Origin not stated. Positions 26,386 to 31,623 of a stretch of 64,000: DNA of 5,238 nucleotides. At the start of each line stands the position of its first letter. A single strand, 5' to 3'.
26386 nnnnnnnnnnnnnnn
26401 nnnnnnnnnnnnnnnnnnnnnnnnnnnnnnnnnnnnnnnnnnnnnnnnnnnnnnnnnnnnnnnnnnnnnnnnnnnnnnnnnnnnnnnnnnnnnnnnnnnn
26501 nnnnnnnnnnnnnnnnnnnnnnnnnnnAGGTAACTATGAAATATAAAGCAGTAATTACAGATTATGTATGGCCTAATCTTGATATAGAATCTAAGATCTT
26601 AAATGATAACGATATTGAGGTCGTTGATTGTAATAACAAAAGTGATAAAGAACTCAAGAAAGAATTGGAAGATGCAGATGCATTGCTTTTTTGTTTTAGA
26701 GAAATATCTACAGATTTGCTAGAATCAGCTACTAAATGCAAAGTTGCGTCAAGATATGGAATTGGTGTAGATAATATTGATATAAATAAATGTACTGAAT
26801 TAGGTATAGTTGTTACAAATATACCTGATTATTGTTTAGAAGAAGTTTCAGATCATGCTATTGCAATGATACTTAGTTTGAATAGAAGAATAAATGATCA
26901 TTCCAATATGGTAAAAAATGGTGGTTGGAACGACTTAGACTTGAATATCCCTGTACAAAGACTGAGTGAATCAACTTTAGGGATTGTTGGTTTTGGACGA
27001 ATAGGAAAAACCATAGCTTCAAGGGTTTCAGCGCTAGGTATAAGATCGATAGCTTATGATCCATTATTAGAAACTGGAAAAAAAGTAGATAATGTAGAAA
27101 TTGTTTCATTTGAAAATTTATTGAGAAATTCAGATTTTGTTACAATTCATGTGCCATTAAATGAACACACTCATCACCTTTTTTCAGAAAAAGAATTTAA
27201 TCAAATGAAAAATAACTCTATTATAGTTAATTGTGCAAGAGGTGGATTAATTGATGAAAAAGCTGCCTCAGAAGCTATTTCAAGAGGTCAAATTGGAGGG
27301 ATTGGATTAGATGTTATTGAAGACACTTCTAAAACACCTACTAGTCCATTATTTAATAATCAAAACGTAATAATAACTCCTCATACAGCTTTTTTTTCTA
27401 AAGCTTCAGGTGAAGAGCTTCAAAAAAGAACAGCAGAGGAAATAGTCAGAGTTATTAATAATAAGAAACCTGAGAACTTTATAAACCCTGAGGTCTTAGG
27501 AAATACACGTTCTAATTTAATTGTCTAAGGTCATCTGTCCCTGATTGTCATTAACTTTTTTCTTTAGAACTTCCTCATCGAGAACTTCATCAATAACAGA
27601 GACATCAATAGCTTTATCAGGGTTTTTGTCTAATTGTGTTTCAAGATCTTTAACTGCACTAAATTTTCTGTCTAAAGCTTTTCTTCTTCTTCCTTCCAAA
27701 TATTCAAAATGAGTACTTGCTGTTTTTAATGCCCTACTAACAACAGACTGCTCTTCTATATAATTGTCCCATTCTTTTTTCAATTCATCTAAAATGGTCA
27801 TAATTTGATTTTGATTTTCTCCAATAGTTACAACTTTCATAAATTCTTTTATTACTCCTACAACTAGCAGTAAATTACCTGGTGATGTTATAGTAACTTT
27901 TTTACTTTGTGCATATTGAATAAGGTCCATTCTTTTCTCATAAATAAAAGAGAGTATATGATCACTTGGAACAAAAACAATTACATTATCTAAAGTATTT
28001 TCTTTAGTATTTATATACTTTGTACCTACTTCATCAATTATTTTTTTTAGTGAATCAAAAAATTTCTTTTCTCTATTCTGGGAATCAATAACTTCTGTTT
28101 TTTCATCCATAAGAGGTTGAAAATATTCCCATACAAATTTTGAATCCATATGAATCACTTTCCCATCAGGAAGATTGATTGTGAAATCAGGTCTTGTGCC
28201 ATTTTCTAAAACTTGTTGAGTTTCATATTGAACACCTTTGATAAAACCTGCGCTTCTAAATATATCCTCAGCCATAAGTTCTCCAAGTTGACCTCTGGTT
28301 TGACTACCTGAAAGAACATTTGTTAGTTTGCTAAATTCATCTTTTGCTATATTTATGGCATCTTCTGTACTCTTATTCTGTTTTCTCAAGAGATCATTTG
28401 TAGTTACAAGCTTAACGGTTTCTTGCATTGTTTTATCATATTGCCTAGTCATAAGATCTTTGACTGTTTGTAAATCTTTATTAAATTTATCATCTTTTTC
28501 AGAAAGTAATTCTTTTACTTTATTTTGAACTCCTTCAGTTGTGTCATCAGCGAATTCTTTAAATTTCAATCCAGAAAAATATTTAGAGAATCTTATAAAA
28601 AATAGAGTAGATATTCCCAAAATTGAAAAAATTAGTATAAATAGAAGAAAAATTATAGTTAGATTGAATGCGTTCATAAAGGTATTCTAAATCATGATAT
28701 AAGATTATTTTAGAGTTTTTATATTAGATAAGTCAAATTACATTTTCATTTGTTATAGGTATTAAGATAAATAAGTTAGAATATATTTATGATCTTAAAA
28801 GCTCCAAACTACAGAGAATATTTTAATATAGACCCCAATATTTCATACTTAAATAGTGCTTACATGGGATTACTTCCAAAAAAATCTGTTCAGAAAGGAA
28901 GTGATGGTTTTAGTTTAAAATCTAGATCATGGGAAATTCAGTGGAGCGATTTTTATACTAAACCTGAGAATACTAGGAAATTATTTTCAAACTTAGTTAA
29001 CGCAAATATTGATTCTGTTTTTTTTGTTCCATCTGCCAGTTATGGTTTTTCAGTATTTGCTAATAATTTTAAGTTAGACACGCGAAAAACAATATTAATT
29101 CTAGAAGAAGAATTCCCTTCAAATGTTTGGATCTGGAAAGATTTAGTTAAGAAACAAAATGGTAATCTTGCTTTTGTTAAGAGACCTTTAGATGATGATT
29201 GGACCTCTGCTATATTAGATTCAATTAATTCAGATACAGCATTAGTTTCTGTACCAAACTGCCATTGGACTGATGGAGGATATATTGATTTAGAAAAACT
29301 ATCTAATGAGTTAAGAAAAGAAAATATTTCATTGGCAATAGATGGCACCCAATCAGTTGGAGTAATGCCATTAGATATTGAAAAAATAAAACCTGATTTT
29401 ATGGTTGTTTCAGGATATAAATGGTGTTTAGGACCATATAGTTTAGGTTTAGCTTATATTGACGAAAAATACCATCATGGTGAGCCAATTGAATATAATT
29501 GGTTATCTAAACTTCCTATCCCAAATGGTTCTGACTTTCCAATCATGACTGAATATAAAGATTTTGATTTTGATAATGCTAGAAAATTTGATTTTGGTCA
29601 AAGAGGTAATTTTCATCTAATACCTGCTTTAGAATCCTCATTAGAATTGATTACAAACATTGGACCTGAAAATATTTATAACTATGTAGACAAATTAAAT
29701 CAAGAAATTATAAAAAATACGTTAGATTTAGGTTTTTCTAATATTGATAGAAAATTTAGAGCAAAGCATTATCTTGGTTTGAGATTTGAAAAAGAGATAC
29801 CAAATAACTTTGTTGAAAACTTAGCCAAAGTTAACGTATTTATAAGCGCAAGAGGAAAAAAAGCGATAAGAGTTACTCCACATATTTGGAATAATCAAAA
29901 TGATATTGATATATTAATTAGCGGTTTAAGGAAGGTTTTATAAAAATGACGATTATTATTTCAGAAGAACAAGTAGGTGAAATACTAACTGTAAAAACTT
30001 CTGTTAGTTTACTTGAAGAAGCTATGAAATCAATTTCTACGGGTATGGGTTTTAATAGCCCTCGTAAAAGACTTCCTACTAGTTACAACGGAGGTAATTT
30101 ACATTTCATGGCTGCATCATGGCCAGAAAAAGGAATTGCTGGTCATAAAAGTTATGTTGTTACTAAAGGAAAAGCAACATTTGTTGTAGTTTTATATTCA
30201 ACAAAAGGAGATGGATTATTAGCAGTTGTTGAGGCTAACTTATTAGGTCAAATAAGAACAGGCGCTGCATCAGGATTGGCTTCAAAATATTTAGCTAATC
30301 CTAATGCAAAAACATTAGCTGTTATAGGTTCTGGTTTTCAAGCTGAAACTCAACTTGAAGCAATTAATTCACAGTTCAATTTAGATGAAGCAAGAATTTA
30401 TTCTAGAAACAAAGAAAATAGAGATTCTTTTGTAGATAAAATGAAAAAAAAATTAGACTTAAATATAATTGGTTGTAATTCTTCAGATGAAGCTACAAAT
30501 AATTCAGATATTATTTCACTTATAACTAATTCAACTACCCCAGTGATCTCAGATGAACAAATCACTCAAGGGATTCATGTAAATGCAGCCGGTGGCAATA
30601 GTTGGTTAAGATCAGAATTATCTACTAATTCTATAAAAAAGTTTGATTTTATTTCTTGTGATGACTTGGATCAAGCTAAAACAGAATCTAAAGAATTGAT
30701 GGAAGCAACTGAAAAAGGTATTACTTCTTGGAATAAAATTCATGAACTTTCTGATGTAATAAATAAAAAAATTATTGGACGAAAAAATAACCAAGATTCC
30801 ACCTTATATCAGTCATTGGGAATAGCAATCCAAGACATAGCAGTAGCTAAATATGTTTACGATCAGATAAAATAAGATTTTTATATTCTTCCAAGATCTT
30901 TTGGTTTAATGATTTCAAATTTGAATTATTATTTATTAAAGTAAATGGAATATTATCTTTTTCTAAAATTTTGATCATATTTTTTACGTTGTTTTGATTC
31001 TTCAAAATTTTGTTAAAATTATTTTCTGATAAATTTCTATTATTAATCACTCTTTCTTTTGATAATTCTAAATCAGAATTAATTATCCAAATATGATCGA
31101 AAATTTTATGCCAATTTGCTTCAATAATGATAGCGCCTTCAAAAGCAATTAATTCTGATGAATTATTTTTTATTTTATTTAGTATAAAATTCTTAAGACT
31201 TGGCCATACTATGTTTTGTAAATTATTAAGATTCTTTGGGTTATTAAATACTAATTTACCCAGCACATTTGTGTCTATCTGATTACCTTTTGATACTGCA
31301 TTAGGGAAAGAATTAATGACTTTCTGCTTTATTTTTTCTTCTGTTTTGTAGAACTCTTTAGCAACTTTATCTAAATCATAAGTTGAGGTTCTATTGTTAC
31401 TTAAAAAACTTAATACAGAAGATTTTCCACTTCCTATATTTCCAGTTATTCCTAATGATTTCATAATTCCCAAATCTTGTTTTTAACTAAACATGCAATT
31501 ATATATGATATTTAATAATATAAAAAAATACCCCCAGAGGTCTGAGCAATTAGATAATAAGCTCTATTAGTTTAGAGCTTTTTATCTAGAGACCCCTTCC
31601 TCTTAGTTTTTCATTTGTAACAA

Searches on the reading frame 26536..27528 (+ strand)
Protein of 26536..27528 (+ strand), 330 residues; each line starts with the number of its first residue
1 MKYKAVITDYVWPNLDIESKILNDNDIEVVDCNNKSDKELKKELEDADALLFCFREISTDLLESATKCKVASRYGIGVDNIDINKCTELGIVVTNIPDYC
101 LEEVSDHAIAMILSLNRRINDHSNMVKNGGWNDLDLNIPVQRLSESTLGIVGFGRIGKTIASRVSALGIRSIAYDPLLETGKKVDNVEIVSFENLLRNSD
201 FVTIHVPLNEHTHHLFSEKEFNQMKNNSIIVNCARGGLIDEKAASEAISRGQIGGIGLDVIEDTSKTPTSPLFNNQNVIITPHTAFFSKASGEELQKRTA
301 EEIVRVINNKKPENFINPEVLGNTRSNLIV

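Call 18: search_protein_families(library=pfam, max_evalue=0.00001, proteins=[window:26536-27528:+])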
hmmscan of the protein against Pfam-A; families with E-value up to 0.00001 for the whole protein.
window:26536-27528:+ (330 aa): 2 families
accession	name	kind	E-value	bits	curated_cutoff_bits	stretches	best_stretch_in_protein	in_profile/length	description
PF02826.25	2-Hacid_dh_C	-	4.6e-55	186.2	25.1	1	109-285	1-178/178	D-isomer specific 2-hydroxyacid dehydrogenase, NAD binding domain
PF00389.36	2-Hacid_dh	-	4.1e-25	88.4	24.6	1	18-317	11-134/134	D-isomer specific 2-hydroxyacid dehydrogenase, catalytic domain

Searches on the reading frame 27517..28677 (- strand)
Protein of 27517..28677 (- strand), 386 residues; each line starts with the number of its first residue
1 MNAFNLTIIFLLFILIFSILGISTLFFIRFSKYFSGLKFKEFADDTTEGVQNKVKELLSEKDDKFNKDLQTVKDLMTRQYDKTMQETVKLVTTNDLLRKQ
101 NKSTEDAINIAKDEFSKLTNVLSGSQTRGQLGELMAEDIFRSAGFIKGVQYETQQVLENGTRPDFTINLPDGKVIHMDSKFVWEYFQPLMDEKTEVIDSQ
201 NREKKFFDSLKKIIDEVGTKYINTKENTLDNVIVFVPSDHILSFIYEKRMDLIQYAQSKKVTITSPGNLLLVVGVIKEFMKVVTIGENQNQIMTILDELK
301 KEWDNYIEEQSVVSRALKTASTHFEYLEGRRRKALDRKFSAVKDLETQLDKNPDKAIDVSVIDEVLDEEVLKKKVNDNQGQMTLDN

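Call 18: search_protein_families(library=pfam, max_evalue=0.00001, proteins=[window:27517-28677:-])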
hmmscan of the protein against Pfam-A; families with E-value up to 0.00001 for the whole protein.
window:27517-28677:- (386 aa): 1 family
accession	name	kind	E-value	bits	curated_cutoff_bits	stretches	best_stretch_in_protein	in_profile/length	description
PF02646.22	RmuC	-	6.4e-51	173.6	26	1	67-349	5-288/291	RmuC family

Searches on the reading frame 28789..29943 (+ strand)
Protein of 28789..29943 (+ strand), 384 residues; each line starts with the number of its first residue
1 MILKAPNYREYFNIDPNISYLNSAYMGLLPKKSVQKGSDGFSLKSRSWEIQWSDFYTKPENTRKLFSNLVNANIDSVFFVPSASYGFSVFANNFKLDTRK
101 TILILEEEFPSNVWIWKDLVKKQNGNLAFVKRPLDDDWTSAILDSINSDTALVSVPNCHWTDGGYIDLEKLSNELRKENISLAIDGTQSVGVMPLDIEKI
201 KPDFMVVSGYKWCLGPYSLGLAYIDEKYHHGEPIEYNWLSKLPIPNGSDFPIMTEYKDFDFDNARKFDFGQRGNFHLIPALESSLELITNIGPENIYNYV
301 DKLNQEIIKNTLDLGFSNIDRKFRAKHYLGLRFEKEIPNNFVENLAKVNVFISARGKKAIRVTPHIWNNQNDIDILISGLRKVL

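Call 14: find_encoding_contigs(protein=window:28789-29943:+, flank=10000, max_places=1)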
Protein window:28789-29943:+ (384 aa): no gene with exactly this product is on record in the collection.

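Call 18: search_protein_families(library=pfam, max_evalue=0.00001, proteins=[window:28789-29943:+])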
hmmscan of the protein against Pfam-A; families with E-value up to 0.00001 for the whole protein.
window:28789-29943:+ (384 aa): 1 family
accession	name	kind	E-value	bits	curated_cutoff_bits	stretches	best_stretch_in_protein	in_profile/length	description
PF00266.25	Aminotran_5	-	2.4e-27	96.4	21.5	1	54-360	40-342/371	Aminotransferase class-V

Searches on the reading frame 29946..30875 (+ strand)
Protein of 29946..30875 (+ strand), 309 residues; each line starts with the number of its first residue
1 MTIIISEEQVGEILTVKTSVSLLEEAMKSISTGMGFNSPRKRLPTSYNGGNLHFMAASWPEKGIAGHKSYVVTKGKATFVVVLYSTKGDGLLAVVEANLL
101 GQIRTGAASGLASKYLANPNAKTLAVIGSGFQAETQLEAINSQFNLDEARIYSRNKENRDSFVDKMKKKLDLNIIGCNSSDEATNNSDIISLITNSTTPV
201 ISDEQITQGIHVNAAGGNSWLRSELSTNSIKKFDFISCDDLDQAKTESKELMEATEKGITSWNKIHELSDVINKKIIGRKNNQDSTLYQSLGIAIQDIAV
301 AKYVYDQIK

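Call 18: search_protein_families(library=pfam, max_evalue=0.00001, proteins=[window:29946-30875:+])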
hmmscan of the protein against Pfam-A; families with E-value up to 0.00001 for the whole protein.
window:29946-30875:+ (309 aa): 2 families
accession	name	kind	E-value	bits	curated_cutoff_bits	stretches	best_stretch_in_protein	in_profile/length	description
PF02423.21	OCD_Mu_crystall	-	5.7e-61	206.6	24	1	4-308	5-310/314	Ornithine cyclodeaminase/mu-crystallin family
PF01488.26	Shikimate_DH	-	7.9e-06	26.4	24.3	0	111-210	2-99/138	Shikimate / quinate 5-dehydrogenase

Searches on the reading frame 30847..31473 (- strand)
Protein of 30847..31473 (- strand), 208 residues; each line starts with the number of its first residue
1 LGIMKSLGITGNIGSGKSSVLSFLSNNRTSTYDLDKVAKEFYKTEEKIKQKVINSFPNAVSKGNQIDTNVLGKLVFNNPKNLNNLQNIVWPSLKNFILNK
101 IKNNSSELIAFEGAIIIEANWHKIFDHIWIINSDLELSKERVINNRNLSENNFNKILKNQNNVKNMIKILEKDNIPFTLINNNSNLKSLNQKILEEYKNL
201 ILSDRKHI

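Call 18: search_protein_families(library=pfam, max_evalue=0.00001, proteins=[window:30847-31473:-])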
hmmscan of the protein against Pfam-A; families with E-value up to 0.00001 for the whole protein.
window:30847-31473:- (208 aa): 1 family
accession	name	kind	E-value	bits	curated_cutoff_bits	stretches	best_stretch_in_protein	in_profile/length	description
PF01121.26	CoaE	-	1.6e-27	96.8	27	1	7-166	3-164/180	Dephospho-CoA kinase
